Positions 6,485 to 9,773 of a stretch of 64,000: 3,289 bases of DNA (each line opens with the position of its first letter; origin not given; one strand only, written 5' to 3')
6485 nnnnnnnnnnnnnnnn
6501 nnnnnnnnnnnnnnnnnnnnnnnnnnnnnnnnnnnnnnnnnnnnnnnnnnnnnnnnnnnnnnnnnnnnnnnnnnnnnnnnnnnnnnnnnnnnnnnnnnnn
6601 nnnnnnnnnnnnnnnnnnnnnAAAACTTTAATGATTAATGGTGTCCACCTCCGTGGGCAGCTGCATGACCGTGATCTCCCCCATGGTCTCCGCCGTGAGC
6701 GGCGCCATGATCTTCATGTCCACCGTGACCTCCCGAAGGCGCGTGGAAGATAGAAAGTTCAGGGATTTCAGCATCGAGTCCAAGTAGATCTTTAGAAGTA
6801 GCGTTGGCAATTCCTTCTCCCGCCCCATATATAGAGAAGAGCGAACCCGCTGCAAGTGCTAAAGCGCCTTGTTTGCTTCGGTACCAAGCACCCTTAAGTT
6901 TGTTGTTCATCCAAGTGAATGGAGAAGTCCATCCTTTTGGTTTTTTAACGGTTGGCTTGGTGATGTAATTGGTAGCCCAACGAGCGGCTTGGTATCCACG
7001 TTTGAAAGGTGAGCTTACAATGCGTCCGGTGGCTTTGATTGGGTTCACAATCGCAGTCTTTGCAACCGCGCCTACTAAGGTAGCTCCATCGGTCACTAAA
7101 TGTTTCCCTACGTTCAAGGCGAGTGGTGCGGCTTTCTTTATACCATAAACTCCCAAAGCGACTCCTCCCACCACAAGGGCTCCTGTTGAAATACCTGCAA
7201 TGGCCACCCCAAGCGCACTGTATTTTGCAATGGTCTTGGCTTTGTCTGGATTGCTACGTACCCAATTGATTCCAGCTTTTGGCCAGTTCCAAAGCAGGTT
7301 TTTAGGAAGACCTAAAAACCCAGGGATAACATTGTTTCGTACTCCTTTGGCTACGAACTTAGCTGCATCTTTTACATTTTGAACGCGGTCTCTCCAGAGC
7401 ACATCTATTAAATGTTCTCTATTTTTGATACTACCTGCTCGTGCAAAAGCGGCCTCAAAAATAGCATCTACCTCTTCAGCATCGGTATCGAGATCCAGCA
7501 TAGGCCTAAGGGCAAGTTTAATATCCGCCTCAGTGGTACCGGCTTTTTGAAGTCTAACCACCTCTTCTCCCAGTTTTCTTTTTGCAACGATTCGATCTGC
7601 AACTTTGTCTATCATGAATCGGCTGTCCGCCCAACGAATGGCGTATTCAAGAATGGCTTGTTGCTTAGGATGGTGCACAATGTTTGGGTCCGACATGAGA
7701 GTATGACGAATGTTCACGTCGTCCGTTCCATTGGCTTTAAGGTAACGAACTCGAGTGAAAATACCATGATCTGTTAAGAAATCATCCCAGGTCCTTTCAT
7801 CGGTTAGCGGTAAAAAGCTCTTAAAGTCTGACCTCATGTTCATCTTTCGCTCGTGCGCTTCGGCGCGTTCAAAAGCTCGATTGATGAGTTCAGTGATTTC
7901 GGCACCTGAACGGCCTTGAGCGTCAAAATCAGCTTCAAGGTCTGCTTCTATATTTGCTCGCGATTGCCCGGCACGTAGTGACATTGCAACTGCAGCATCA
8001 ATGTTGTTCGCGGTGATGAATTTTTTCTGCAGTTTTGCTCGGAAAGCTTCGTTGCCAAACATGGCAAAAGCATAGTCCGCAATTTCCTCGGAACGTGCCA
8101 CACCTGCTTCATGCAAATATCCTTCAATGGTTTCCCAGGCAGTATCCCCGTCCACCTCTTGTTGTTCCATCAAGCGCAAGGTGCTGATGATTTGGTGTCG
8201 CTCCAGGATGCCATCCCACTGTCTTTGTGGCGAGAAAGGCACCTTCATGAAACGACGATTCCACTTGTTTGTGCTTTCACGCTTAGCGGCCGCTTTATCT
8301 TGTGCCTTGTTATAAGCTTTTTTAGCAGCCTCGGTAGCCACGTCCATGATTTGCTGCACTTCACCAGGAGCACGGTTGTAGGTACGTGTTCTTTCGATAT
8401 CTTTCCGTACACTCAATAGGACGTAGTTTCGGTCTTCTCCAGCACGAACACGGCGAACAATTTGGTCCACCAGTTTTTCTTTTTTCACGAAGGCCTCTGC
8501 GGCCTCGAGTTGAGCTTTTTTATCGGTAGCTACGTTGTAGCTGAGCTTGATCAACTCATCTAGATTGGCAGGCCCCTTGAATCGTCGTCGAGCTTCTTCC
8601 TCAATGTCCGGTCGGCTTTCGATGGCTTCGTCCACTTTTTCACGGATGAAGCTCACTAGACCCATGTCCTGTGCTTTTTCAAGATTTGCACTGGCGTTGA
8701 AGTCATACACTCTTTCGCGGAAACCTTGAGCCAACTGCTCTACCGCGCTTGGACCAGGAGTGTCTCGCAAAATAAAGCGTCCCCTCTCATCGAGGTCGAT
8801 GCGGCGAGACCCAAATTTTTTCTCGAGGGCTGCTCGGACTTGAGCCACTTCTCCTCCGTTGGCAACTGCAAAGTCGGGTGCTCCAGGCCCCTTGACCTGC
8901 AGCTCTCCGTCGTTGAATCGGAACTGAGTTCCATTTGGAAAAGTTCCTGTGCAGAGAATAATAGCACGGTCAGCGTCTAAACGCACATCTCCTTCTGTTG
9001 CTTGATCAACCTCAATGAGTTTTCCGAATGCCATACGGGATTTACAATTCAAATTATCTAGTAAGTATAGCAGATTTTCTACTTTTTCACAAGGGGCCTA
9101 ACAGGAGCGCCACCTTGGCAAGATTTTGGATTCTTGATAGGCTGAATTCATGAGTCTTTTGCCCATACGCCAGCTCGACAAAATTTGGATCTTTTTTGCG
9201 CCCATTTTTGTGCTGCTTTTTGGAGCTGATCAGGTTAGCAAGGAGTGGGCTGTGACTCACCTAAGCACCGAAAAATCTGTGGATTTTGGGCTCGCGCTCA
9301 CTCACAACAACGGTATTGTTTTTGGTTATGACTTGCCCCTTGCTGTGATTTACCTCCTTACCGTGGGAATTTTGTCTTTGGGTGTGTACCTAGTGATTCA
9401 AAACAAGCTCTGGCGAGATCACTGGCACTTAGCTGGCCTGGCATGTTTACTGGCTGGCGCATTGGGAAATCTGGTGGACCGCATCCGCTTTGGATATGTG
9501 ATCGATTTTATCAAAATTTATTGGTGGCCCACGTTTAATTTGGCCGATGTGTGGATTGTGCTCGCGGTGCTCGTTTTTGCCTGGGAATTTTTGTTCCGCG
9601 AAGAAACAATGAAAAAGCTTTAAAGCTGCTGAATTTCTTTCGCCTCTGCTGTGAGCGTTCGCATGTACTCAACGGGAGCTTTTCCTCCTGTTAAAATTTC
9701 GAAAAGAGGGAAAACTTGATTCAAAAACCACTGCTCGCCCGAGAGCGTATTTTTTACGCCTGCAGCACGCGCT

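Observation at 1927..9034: Tandem pair of very large proteins with facing His-rich termini, directly upstream of ftsW-murG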

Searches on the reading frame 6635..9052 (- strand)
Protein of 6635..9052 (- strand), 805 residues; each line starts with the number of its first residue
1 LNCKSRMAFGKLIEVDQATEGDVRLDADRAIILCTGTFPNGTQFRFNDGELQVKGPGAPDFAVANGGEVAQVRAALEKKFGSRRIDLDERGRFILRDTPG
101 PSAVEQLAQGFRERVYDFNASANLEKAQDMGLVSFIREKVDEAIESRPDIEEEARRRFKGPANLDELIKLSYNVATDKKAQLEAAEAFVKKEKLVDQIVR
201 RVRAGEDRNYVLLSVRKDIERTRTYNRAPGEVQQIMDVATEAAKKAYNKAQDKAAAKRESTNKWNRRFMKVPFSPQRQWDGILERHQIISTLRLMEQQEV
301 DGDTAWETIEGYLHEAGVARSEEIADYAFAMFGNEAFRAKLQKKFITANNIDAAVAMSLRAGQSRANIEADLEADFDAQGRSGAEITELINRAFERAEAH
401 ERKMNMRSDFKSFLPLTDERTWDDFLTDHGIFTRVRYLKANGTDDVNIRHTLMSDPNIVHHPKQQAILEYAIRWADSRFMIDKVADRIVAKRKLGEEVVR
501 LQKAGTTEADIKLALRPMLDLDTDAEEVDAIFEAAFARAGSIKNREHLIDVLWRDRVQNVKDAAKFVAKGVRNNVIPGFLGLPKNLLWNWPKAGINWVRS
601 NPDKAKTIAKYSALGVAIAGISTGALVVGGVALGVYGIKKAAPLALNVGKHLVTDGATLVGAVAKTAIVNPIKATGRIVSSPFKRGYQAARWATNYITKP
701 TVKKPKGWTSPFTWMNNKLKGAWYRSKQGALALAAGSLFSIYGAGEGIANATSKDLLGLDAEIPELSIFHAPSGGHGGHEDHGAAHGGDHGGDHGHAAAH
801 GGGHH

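Call 3: search_protein_families(library=pfam, proteins=[window:6635-9052:-], max_evalue=1)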
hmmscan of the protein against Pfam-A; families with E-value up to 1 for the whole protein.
window:6635-9052:- (805 aa): 1 family
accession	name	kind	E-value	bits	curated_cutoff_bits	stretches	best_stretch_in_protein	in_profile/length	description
PF22564.2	HAAS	-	0.21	12.4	27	0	124-159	13-47/55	HAAS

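Call 4: search_protein_families(library=ncbifam, proteins=[window:6635-9052:-], max_evalue=1)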
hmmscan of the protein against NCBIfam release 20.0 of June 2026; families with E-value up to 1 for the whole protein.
window:6635-9052:- (805 aa): 1 family
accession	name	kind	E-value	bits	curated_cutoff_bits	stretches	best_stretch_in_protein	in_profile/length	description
NF045781.1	Spaf1101_AAA_ATP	equivalog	0.062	11.7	475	1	172-316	459-604/836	Spaf_1101 family AAA-like ATPase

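Call 9: find_homologous_proteins(query=window:6635-9052:-)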
Query window:6635-9052:- (805 aa): 2 proteins with E <= 0.001 among 8000 candidates.
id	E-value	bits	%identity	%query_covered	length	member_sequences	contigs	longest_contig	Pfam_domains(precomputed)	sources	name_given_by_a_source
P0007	0.0e+0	1800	100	99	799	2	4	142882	-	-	-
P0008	0.0e+0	1248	70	95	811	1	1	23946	-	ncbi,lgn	-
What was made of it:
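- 6635..9034 (-): Gene A (799 aa from the ATG at 9034; stop at 6635-6637): the membrane-anchored N-terminal half of the split protein. Database gene call P0007 (call 9).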

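Call 17: find_homologous_proteins(query=A2, max_evalue=0.01)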
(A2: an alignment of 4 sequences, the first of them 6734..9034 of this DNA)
Query A2 (4 sequences) (767 aa, profile of the alignment): 2 proteins with E <= 0.01 among 8000 candidates.
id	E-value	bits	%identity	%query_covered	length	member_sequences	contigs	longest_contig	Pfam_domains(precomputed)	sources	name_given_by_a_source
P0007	0.0e+0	1340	100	100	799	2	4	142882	-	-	-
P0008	0.0e+0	1334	70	100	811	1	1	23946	-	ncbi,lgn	-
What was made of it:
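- Tried and rejected: It missed even two of its own input sequences, so it says nothing about breadth (call 17).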

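Call 18: find_related_loci(query=A2, collection=genome_contigs, flank=10000)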
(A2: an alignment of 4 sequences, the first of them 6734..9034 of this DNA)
Query A2 (767 aa) in genome_contigs; peptide patterns used: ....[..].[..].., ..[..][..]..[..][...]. (x = any residue, [..] = any of these).
72 stretches matched a pattern; 1 encode a relative of the query (tblastn E <= 1e-3); 1 distinct loci.
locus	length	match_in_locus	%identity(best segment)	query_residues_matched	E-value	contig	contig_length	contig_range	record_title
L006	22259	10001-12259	29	30-763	2e-73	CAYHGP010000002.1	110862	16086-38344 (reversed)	MAG TPA_asm: uncultured Candidatus Peribacteria bacterium isolate ERP119702_co2_217 genome assembly, contig: NODE_44_len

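Call 20: find_related_loci(query=A2, collection=metagenome_contigs, flank=10000)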
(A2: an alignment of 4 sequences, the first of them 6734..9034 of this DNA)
Query A2 (767 aa) in metagenome_contigs; peptide patterns used: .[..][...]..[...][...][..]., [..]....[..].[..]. (x = any residue, [..] = any of these).
193 stretches matched a pattern; 1 encode a relative of the query (tblastn E <= 1e-3); 1 distinct loci.
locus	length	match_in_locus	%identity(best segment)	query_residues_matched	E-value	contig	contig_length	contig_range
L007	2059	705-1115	51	625-759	5e-37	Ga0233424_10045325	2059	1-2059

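Call 25: find_encoding_contigs(protein=P0007, flank=10000, max_places=4)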
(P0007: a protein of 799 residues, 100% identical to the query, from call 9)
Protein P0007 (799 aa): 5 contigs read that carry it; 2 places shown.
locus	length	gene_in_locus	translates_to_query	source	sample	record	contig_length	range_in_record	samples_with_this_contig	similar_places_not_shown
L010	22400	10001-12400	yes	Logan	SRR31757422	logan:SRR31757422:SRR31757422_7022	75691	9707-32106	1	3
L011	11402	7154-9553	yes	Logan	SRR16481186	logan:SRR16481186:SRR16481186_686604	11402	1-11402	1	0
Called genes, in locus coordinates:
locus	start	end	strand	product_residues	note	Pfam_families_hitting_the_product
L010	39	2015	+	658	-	PF00395:SLH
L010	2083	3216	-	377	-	PF00438:S-AdoMet_synt_N, PF02772:S-AdoMet_synt_M, PF02773:S-AdoMet_synt_C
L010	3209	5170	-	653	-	PF13439:Glyco_transf_4, PF13579:Glyco_trans_4_4, PF20706:GT4-conflict, PF00534:Glycos_transf_1, PF13692:Glyco_trans_1_4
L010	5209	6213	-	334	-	PF07136:DUF1385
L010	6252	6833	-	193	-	PF02578:Cu-oxidase_4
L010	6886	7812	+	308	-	PF04909:Amidohydro_2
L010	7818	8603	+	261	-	PF01145:Band_7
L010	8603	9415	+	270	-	PF08501:Shikimate_dh_N, PF01488:Shikimate_DH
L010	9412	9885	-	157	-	PF01252:Peptidase_A8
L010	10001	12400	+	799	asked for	-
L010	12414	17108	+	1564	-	-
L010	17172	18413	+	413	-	PF01098:FTSW_RODA_SPOVE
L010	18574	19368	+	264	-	PF03033:Glyco_transf_28, PF04101:Glyco_tran_28_C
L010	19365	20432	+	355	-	PF00534:Glycos_transf_1, PF13692:Glyco_trans_1_4, PF13524:Glyco_trans_1_2 (weak)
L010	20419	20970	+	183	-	-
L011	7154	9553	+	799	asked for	-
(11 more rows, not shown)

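Call 28: search_solved_structures(query=A2, max_evalue=10)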
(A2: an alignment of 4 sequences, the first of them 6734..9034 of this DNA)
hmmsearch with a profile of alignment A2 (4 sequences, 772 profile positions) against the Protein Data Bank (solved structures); distinct sequences matched with E-value up to 10: 3.
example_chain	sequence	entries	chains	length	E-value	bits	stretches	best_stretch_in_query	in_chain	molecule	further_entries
3dou_A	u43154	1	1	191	0.19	13.2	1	270-351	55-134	Ribosomal RNA large subunit methyltransferase J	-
4zxa_A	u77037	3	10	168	2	9.9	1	287-352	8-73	Hydroquinone dioxygenase small subunit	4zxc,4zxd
2dq3_A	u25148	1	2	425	3.4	9.1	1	453-525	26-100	Seryl-tRNA synthetase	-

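Call 46: search_protein_families(library=padloc, proteins=[window:6635-9034:-], max_evalue=0.1)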
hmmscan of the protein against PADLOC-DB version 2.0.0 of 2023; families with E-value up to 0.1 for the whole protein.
window:6635-9034:- (799 aa): 0 families

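Call 47: search_protein_families(library=phrogs, proteins=[window:6635-9034:-], max_evalue=0.1)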
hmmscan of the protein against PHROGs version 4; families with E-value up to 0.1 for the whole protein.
window:6635-9034:- (799 aa): 0 families

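Call 53: predict_structure(alignment_id=A5)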
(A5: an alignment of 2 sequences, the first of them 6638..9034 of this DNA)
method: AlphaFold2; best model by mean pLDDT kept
length: 799 residues; sequences in the alignment: 2
mean_pLDDT: 48.7   pTM: 0.27
mean pLDDT of the five models: 48.7, 46.9, 46.5, 45.6, 42.0
residues with pLDDT >= 90: 0; 70-90: 160; 50-70: 195; < 50: 444
segments of 3 or more residues with pLDDT < 50: 1-15, 92-126, 153-171, 217-221, 245-277, 309-343, 393-414, 538-799
pLDDT, mean of each block of 10 residues (from residue 1): 32 44 66 67 69 59 69 61 63 37 36 38 47 56 55 46 44 60 74 72 78 56 62 74 48 30 29 42 51 53 51 40 41 43 48 56 68 60 64 42 35 53 76 82 77 57 72 69 79 83 85 77 80 59 34 25 25 27 28 29 24 25 27 28 27 33 34 36 38 36 38 31 32 31 28 27 23 26 33 31
secondary structure, 60 per line:
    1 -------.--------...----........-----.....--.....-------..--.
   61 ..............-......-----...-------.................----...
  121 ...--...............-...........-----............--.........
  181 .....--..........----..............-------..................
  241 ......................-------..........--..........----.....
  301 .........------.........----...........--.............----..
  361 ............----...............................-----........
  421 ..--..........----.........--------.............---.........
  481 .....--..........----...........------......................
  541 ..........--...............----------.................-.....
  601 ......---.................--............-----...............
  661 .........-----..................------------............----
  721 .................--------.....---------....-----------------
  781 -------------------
elements in order (helices of 4 or more, strands of 3 or more residues): E17-19 E24-31 E37-41 E44-48 H60-74 E79-81 E87-89 H97-113 H118-123 H126-140 H142-152 H158-169 H172-185 H188-197 H202-215 H223-262 H270-279 H282-291 H296-309 H316-324 H329-339 H342-354 H359-372 H377-407 H413-422 H425-434 H439-447 H456-468 H472-485 H488-497 H502-512 H519-550 H553-567 H578-594 H596-606 H610-626 H629-640 H646-669 H675-692 H705-716 H721-737 H746-750 H760-763
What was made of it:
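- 8765..8986 (-): A residues 17-90: small beta-rich N-terminal domain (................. pattern). It is conserved in split and fused relatives and is possibly MORN-like. AF2 secondary structure, pLDDT about 60-69 (call 53).
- AF2 gives pLDDT below 40 for the module (call 53).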

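Call 58: fold_search(model_id=the predicted structure, library=pdb)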
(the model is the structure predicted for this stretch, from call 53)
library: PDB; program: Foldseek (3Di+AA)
matches with E <= 10: 79; with E <= 0.001: 0
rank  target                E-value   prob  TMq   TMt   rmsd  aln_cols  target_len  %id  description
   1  9yr6_B                1.1e+00  0.08  0.08  0.15  18.8       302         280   14  Structure of HTTQ23-HAP40 complex bound to a small molecule ligand (released 2025-12-03)
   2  9lm7_B                1.2e+00  0.08  0.09  0.14  21.9       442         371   14  Crystal structrue of bvFP-Pr1-88.4 (released 2026-01-28)
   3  9k2v_a                1.6e+00  0.04  0.07  0.10  31.4       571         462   14  Cyanophage A4 pre-ejectosome (released 2025-04-09)
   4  8bbe_E                1.7e+00  0.04  0.08  0.07  31.1       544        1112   11  Structure of the IFT-A complex; IFT-A2 module (released 2022-12-21)
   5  4cb8                  1.7e+00  0.06  0.09  0.13  24.9       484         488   13  Structural and mutational analysis reveals that CTNNBL1 binds NLSs in a manner distinct from that of its closest armadil (released 2013-12-04)
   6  8qu8_D                2.4e+00  0.04  0.10  0.11  28.7       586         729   10  PROTAC-mediated complex of KRAS with VHL/Elongin-B/Elongin-C/Cullin-2/Rbx1 (released 2023-12-06)
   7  9lm8                  2.5e+00  0.08  0.11  0.18  19.7       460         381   12  Crystal structure of bvFP-Pfr21 (released 2026-01-28)
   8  3c2h_B                2.7e+00  0.03  0.08  0.09  25.8       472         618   10  Crystal Structure of SYS-1 at 2.6A resolution (released 2008-05-20)
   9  8ubu_A                3.1e+00  0.02  0.07  0.08  30.0       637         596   12  Cryo-EM structure of dimeric SCF-FBXL17-BACH1BTB E3 ligase complex close conformation (released 2024-11-06)
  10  8ubu_H                3.1e+00  0.02  0.07  0.08  30.0       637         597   12  Cryo-EM structure of dimeric SCF-FBXL17-BACH1BTB E3 ligase complex close conformation (released 2024-11-06)
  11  9exk                  3.2e+00  0.02  0.09  0.08  31.5       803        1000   12  Scalable protein design using hallucination in a relaxed sequence space (released 2024-10-16)
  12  8dgf_B                3.2e+00  0.02  0.09  0.05  27.3       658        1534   10  Avs4 bound to phage PhiV-1 portal (released 2022-08-03)
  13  8pmq_2                3.7e+00  0.03  0.05  0.09  29.2       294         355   10  Catalytic module of yeast GID E3 ligase bound to multiphosphorylated Ubc8~ubiquitin (released 2024-01-03)
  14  7z8f_e                3.7e+00  0.01  0.07  0.02  48.4       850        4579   11  Composite structure of dynein-dynactin-BICDR on microtubules (released 2022-07-27)
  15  9lm7_A                3.9e+00  0.04  0.08  0.14  21.6       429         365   14  Crystal structrue of bvFP-Pr1-88.4 (released 2026-01-28)
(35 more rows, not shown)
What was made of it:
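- Tried and rejected: Its Foldseek result is therefore meaningless (calls 53, 58).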

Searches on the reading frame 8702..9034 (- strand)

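Call 87: search_protein_families(library=pfam, proteins=[window:8702-9034:-], max_evalue=10)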
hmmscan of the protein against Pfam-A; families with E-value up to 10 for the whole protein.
seq(111 aa): 1 family
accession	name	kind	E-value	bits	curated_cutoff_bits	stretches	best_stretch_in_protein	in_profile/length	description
PF05533.18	Peptidase_C42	-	0.12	12.8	25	1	54-90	28-64/88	Beet yellows virus-type papain-like endopeptidase C42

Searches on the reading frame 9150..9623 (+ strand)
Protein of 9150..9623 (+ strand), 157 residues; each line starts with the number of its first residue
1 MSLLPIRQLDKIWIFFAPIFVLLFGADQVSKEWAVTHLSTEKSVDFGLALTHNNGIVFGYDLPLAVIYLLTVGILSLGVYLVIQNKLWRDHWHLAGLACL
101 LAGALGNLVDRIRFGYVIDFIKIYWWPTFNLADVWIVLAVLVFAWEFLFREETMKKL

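Call 45: search_protein_families(library=pfam, proteins=[window:9150-9623:+], max_evalue=0.1)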
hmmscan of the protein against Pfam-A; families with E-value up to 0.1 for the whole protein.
window:9150-9623:+ (157 aa): 1 family
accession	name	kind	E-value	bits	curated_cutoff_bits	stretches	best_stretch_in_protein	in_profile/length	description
PF01252.23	Peptidase_A8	-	2.4e-28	99.5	25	1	19-149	1-142/142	Signal peptidase (SPase) II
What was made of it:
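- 9150..9623 (+): lspA (signal peptidase II), divergently transcribed. It is the invariant upstream neighbour of the family. Pfam Peptidase_A8 2.4e-28 (call 45).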
